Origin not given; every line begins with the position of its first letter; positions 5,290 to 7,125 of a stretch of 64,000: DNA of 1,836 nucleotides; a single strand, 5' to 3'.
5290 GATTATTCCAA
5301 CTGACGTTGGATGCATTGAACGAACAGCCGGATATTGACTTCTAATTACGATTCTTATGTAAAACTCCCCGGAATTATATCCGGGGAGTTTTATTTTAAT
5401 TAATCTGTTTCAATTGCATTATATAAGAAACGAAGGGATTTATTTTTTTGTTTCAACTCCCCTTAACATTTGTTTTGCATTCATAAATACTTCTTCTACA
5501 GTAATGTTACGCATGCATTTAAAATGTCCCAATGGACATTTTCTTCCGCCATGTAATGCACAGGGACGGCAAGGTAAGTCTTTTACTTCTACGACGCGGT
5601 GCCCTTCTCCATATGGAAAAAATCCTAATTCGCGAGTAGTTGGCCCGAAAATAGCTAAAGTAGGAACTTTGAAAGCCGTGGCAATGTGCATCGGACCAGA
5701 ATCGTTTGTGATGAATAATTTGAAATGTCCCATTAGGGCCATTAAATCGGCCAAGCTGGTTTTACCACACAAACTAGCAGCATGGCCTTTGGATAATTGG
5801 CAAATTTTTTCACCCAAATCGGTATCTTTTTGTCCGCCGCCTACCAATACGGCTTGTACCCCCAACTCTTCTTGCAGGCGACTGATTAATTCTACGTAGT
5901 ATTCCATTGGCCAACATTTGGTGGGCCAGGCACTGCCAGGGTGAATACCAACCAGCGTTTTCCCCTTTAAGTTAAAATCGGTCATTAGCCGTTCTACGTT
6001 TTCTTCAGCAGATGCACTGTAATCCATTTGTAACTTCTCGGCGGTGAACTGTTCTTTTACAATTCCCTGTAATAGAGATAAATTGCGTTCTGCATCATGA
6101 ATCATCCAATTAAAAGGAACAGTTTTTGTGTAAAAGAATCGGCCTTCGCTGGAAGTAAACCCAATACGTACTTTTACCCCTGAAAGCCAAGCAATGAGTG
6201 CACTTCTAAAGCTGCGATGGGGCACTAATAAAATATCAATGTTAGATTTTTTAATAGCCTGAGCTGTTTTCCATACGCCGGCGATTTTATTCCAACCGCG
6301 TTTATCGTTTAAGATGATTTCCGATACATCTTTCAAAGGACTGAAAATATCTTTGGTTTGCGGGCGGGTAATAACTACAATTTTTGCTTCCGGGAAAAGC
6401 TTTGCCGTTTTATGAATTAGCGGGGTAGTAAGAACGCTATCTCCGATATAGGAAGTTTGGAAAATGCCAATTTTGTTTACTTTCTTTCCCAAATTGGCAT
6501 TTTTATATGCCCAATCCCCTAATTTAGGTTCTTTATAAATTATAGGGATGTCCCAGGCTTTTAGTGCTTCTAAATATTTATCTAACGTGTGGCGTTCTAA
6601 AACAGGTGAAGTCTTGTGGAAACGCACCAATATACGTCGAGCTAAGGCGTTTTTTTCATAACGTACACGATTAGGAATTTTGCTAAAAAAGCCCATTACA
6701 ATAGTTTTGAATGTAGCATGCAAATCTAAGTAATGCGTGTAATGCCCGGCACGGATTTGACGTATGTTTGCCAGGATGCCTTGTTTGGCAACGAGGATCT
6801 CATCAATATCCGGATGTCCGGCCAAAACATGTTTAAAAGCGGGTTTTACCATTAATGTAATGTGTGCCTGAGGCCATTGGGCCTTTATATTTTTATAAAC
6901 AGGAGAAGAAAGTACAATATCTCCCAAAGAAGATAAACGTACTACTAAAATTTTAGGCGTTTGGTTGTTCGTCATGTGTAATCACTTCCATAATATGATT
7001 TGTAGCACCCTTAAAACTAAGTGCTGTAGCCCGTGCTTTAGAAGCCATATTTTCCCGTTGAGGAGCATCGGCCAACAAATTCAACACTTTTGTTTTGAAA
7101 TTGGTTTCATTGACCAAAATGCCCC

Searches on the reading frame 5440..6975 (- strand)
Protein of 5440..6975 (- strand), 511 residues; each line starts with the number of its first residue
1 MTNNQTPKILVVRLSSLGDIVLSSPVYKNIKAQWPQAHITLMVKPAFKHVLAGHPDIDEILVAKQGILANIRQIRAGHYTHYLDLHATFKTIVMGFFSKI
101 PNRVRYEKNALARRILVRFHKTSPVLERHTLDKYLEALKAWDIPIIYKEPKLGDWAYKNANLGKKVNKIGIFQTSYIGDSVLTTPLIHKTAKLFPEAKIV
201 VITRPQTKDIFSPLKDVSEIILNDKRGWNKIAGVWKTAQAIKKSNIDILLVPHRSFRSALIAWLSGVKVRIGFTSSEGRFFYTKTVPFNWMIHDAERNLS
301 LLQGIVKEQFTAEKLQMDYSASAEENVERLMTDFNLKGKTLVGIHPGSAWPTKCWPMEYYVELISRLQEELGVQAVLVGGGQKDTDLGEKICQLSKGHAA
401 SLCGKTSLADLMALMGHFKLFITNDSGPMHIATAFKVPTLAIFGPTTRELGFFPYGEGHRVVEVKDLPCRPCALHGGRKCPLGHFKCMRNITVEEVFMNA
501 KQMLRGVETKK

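Call 33: search_protein_families(library=pfam, proteins=[window:5440-6975:-], max_evalue=0.01)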
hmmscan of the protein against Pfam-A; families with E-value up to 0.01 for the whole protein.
window:5440-6975:- (511 aa): 1 family
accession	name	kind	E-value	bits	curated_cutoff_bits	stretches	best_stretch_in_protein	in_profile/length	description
PF01075.23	Glyco_transf_9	-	1.9e-44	152.3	22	1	234-473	1-237/247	Glycosyltransferase family 9 (heptosyltransferase)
